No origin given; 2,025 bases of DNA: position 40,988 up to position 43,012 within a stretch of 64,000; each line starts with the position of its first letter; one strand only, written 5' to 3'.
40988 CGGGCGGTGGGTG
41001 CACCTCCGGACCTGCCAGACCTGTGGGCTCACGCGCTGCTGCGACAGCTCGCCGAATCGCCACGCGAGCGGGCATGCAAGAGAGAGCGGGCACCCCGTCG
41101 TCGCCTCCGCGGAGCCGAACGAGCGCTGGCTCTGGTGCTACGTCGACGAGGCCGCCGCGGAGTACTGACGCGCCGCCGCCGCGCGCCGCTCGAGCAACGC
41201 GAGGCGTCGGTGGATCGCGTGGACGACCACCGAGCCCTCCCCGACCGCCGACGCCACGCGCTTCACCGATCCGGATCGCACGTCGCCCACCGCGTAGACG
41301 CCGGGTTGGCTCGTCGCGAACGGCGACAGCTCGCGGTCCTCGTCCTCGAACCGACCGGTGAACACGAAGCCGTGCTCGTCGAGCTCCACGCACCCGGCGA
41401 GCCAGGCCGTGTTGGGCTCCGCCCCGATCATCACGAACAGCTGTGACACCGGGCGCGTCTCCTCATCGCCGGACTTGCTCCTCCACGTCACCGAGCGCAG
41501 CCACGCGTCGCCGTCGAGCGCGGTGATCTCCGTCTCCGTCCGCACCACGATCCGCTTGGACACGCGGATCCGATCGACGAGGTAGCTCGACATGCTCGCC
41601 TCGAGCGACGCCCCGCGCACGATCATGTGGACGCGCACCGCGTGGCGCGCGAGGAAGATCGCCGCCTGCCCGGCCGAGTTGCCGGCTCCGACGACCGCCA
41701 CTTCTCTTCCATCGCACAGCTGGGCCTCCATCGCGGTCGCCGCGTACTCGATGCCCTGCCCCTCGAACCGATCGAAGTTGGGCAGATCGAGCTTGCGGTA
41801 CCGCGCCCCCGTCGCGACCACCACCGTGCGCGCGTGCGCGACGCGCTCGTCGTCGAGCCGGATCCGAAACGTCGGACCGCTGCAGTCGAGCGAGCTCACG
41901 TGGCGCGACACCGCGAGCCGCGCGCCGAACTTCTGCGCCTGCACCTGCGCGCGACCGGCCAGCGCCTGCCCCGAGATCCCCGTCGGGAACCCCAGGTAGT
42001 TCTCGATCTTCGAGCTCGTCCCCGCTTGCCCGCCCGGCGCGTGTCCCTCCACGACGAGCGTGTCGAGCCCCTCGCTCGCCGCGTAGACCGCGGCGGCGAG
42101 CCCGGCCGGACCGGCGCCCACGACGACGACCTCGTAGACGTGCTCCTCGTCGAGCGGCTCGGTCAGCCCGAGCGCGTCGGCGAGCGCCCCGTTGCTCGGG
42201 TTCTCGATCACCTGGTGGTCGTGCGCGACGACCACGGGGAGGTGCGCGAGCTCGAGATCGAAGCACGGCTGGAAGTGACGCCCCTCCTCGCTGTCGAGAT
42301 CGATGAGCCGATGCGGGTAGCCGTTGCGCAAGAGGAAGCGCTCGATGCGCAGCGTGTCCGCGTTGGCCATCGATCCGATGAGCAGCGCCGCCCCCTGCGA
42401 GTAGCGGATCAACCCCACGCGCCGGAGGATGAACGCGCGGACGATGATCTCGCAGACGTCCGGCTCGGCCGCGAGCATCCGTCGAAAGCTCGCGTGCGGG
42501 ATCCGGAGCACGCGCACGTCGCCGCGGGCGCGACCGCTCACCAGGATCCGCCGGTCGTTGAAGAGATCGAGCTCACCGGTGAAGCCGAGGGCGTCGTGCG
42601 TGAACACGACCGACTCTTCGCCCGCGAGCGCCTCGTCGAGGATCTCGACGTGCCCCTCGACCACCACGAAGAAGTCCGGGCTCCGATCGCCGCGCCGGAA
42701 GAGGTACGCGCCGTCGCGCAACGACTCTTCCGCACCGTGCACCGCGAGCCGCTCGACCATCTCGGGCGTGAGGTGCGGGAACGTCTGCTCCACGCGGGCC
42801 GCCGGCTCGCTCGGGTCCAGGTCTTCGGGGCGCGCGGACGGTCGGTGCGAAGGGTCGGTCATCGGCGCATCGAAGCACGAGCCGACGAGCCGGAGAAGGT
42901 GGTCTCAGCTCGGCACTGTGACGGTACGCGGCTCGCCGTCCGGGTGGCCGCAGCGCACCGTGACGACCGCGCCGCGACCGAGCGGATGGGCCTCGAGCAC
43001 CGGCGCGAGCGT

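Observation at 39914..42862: cNMP-binding TrxR-like flavoprotein lacking the CxxC redox pair, flanked by a UBP-type zinc-finger protein and a bestrophin-family channel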

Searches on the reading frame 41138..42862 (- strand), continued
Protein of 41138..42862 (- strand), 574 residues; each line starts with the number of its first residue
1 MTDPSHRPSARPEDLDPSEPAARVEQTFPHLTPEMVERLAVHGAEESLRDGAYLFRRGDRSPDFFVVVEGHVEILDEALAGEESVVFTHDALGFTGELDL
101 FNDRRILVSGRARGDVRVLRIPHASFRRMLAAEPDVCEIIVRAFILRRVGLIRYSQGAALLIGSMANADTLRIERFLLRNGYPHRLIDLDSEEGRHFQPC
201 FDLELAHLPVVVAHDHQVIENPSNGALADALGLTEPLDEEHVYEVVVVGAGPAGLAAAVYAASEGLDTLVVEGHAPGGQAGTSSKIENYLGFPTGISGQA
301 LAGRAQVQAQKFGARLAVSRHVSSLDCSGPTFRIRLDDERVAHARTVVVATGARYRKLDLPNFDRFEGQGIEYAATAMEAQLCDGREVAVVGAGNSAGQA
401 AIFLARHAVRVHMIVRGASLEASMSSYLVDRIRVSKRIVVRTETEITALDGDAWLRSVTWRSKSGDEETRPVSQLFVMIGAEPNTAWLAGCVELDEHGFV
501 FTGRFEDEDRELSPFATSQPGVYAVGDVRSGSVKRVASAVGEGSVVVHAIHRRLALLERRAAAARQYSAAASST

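Call 35: get_annotated_region(hit=H5, flank=5000)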
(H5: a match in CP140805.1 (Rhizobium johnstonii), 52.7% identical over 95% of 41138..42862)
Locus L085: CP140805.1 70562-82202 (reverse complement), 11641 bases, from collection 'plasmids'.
description: Rhizobium johnstonii strain TP60 plasmid pRlX4, complete sequence
organism: Rhizobium johnstonii (NCBI taxid 3019933)
taxonomy: Bacteria; Pseudomonadota; Alphaproteobacteria; Hyphomicrobiales; Rhizobiaceae; Rhizobium; Rhizobium johnstonii
host: -; source: Trifolium pratense,whole organism; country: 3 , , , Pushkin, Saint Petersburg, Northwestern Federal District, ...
typing (MOB-suite, as given by PLSDB): conjugative; relaxase MOBQ; mating-pair formation MPF_T
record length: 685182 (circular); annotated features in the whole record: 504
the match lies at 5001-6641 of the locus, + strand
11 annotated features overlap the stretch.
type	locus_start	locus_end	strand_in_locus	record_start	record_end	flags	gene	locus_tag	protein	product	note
CDS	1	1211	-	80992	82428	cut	-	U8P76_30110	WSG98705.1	cytochrome ubiquinol oxidase subunit I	-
CDS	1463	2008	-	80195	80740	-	-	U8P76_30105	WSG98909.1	LuxR C-terminal-related transcriptional regulator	-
CDS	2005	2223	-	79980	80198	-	-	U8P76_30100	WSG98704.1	hypothetical protein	-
CDS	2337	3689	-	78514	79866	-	-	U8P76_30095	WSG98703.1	FUSC family protein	-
CDS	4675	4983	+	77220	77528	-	-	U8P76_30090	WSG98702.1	UBP-type zinc finger domain-containing protein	-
CDS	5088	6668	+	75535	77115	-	-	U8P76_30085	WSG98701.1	FAD-dependent oxidoreductase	-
CDS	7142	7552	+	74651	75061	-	-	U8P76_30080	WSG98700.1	transposase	-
CDS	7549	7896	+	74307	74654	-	tnpB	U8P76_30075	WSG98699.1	IS66 family insertion sequence element accessory protein TnpB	-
CDS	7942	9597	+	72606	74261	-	-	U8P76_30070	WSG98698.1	IS66 family transposase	-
CDS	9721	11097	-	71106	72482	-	-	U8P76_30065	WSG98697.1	aldehyde dehydrogenase family protein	-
CDS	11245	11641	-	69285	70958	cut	-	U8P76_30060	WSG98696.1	hypothetical protein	-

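Call 66: find_encoding_contigs(protein=P0001, flank=10000, max_places=3)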
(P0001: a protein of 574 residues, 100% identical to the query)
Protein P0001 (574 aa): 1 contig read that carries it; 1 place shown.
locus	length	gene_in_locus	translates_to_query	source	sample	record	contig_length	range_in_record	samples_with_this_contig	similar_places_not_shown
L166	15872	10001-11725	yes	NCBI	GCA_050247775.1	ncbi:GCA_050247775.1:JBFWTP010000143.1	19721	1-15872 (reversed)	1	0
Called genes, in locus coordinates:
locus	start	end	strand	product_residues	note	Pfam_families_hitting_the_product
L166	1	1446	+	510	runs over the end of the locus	PF04715:, PF00425:Chorismate_bind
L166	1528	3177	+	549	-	PF09113:N-glycanase_C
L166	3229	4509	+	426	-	PF12708:Pect-lyase_RHGA_epim (weak), PF22842:Pel9A-like_beta_helix (faint), PF05048:NosD, PF13229:Beta_helix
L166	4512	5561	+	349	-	-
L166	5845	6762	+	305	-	PF13428:TPR_14 (faint), PF23914:TPR_CcmH_CycH (faint), PF00515:TPR_1 (faint), PF13431:TPR_17 (faint), PF13432:TPR_16 (faint), PF13371:TPR_9 (weak), PF14559:TPR_19 (weak), PF13414:TPR_11, +2 more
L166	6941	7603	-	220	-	-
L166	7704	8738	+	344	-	-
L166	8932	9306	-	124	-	-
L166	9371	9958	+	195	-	-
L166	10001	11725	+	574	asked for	PF00027:cNMP_binding, PF00890:FAD_binding_2 (weak), PF01266:DAO (weak), PF07992:Pyr_redox_2, PF12831:FAD_oxidored (weak), PF13450:NAD_binding_8 (weak), PF13738:Pyr_redox_3, PF00070:Pyr_redox (weak), +5 more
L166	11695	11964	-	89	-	PF02148:zf-UBP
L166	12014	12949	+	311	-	PF25539:Bestrophin_2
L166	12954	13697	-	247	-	PF00106:adh_short, PF01370:Epimerase, PF08659:KR, PF13460:NAD_binding_10 (weak), PF13561:adh_short_C2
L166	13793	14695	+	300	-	PF12852:Cupin_6, PF00165:HTH_AraC (weak), PF12833:HTH_18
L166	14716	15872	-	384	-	?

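Call 85: search_protein_families(library=pfam, proteins=[L083:6643-7083:+], max_evalue=0.01)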
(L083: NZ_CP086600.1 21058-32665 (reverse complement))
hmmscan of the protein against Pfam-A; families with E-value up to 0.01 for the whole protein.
L083:6643-7083:+ (146 aa): 1 family
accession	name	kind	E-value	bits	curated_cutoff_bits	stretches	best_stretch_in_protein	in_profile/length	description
PF09123.17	DUF1931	-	3.9e-53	179.8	21.8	1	6-142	1-137/138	Domain of unknown function (DUF1931)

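Call 95: search_protein_families(library=padloc, proteins=[window:41138-42862:-], max_evalue=0.01)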
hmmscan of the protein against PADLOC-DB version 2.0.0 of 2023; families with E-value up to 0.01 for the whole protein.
window:41138-42862:- (574 aa): 4 families
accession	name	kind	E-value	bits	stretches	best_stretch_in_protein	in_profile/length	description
PDLC01086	C3a186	-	0.00041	17.8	1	245-290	3-44/384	"C-3?,4? desaturase"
PDLC02371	PycTIR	-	0.0082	13.5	0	33-142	27-132/288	-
PDLC00731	Effector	-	0.0093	13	0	33-143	30-136/306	TIR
PDLC00730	Effector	-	0.0099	13.1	0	35-144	48-154/299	TIR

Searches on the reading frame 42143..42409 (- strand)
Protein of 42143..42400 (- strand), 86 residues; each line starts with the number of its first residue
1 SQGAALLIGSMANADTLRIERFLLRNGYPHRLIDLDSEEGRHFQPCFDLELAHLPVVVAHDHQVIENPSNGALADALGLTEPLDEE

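Call 44: search_protein_families(library=pfam, proteins=[window:42143-42400:-], max_evalue=1)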
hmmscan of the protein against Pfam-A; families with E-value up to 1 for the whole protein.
seq(86 aa): 0 families

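Call 47: search_solved_structures(query=A3, max_evalue=10, show_alignments=3)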
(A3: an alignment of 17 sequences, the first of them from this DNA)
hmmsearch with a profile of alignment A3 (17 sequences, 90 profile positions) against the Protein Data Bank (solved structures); distinct sequences matched with E-value up to 10: 8.
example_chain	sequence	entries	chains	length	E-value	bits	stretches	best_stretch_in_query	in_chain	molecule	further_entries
2lqo_A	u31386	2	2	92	0.0011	22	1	17-78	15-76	Putative glutaredoxin Rv3198.1/MT3292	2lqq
6abr_A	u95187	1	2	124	0.026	17.6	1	16-75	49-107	Actin binding protein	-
6abs_A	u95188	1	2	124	0.046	16.7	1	16-75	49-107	Actin binding protein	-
9wcw_A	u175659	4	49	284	0.65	13.1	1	39-84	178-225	Chaperedoxin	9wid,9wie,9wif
3qou_A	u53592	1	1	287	0.66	13.1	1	39-84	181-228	protein ybbN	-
3qdn_A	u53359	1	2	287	1.1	12.3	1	39-84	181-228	Putative thioredoxin protein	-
3zij_A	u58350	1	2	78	1.4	12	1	21-68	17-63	THIOREDOXIN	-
3zit_A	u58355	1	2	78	1.4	12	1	21-68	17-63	THIOREDOXIN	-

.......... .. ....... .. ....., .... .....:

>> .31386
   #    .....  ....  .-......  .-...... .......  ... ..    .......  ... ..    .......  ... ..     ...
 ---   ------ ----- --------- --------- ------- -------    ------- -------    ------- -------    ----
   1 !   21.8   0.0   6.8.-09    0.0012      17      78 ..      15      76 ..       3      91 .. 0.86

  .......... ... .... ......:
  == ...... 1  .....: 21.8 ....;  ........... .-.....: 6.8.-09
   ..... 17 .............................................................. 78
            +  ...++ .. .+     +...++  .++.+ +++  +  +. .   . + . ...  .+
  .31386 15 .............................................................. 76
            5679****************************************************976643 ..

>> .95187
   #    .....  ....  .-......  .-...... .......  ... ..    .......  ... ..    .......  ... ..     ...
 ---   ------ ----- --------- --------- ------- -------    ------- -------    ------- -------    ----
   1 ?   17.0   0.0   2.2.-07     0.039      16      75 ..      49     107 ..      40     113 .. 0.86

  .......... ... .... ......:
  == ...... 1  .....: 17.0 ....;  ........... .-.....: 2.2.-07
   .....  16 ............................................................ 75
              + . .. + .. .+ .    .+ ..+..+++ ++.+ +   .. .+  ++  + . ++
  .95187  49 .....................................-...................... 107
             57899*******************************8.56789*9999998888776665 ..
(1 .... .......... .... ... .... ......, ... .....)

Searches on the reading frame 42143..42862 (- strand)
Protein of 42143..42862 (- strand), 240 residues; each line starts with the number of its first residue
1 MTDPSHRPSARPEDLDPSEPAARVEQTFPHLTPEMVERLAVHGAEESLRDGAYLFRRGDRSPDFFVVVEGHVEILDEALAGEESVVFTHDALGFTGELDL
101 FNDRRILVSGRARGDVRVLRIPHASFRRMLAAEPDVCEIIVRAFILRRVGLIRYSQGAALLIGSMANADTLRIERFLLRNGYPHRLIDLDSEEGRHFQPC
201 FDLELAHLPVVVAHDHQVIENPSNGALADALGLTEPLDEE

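Call 37: search_solved_structures(query=window:42143-42862:-, max_evalue=1, show_alignments=4)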
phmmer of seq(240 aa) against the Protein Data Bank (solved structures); distinct sequences matched with E-value up to 1: 105 (the best 60 are shown).
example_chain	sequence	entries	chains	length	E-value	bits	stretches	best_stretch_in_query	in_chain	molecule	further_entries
9ya0_MA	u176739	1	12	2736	2.5e-09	40.3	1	8-130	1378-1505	PCR12, TGME49_219070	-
2pqq_A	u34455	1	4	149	4.2e-08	36.3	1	26-148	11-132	Putative transcriptional regulator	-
1o7f_A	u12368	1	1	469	6.1e-07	32.5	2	12-127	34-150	CAMP-DEPENDENT RAP1 GUANINE-NUCLEOTIDE EXCHANGE FACTOR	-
1cx4_A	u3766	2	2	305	1.1e-06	31.7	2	34-135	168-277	CAMP-DEPENDENT PROTEIN KINASE REGULATORY SUBUNIT TYPE II BETA | cAMP-dependent protein kinase type II-beta regulatory subunit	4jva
1ne4_A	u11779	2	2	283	1.3e-06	31.4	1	37-138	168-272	cAMP-dependent protein kinase type I-alpha regulatory chain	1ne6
1rgs_A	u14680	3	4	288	1.3e-06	31.4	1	37-138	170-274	CAMP DEPENDENT PROTEIN KINASE | cAMP-dependent protein kinase type I-alpha regulatory chain | cAMP-dependent protein kinase type I-alpha regulatory subunit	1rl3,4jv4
2qcs_B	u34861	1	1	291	1.4e-06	31.3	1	37-138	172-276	cAMP-dependent protein kinase type I-alpha regulatory subunit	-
4x6r_B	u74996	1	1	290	1.4e-06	31.3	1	37-138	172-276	cAMP-dependent protein kinase type I-alpha regulatory subunit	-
4din_B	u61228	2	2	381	2.2e-06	30.6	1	34-135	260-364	cAMP-dependent protein kinase type I-beta regulatory subunit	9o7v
5jr7_B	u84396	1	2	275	2.2e-06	30.6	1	37-136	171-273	cAMP-dependent protein kinase type I-alpha regulatory subunit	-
3j4q_B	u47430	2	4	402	2.5e-06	30.5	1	34-137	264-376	cAMP-dependent protein kinase type II-alpha regulatory subunit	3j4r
7lz4_A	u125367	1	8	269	2.7e-06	30.4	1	37-138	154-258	cAMP-dependent protein kinase type I-alpha regulatory subunit, N-terminally processed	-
6wjf_C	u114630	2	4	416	3.4e-06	30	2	34-135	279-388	cAMP-dependent protein kinase type II-beta regulatory subunit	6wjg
2qvs_B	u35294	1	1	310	3.5e-06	30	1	34-137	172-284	cAMP-dependent protein kinase type II-alpha regulatory subunit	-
4mx3_A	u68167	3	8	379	3.5e-06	30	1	37-137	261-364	cAMP-dependent protein kinase type I-alpha regulatory subunit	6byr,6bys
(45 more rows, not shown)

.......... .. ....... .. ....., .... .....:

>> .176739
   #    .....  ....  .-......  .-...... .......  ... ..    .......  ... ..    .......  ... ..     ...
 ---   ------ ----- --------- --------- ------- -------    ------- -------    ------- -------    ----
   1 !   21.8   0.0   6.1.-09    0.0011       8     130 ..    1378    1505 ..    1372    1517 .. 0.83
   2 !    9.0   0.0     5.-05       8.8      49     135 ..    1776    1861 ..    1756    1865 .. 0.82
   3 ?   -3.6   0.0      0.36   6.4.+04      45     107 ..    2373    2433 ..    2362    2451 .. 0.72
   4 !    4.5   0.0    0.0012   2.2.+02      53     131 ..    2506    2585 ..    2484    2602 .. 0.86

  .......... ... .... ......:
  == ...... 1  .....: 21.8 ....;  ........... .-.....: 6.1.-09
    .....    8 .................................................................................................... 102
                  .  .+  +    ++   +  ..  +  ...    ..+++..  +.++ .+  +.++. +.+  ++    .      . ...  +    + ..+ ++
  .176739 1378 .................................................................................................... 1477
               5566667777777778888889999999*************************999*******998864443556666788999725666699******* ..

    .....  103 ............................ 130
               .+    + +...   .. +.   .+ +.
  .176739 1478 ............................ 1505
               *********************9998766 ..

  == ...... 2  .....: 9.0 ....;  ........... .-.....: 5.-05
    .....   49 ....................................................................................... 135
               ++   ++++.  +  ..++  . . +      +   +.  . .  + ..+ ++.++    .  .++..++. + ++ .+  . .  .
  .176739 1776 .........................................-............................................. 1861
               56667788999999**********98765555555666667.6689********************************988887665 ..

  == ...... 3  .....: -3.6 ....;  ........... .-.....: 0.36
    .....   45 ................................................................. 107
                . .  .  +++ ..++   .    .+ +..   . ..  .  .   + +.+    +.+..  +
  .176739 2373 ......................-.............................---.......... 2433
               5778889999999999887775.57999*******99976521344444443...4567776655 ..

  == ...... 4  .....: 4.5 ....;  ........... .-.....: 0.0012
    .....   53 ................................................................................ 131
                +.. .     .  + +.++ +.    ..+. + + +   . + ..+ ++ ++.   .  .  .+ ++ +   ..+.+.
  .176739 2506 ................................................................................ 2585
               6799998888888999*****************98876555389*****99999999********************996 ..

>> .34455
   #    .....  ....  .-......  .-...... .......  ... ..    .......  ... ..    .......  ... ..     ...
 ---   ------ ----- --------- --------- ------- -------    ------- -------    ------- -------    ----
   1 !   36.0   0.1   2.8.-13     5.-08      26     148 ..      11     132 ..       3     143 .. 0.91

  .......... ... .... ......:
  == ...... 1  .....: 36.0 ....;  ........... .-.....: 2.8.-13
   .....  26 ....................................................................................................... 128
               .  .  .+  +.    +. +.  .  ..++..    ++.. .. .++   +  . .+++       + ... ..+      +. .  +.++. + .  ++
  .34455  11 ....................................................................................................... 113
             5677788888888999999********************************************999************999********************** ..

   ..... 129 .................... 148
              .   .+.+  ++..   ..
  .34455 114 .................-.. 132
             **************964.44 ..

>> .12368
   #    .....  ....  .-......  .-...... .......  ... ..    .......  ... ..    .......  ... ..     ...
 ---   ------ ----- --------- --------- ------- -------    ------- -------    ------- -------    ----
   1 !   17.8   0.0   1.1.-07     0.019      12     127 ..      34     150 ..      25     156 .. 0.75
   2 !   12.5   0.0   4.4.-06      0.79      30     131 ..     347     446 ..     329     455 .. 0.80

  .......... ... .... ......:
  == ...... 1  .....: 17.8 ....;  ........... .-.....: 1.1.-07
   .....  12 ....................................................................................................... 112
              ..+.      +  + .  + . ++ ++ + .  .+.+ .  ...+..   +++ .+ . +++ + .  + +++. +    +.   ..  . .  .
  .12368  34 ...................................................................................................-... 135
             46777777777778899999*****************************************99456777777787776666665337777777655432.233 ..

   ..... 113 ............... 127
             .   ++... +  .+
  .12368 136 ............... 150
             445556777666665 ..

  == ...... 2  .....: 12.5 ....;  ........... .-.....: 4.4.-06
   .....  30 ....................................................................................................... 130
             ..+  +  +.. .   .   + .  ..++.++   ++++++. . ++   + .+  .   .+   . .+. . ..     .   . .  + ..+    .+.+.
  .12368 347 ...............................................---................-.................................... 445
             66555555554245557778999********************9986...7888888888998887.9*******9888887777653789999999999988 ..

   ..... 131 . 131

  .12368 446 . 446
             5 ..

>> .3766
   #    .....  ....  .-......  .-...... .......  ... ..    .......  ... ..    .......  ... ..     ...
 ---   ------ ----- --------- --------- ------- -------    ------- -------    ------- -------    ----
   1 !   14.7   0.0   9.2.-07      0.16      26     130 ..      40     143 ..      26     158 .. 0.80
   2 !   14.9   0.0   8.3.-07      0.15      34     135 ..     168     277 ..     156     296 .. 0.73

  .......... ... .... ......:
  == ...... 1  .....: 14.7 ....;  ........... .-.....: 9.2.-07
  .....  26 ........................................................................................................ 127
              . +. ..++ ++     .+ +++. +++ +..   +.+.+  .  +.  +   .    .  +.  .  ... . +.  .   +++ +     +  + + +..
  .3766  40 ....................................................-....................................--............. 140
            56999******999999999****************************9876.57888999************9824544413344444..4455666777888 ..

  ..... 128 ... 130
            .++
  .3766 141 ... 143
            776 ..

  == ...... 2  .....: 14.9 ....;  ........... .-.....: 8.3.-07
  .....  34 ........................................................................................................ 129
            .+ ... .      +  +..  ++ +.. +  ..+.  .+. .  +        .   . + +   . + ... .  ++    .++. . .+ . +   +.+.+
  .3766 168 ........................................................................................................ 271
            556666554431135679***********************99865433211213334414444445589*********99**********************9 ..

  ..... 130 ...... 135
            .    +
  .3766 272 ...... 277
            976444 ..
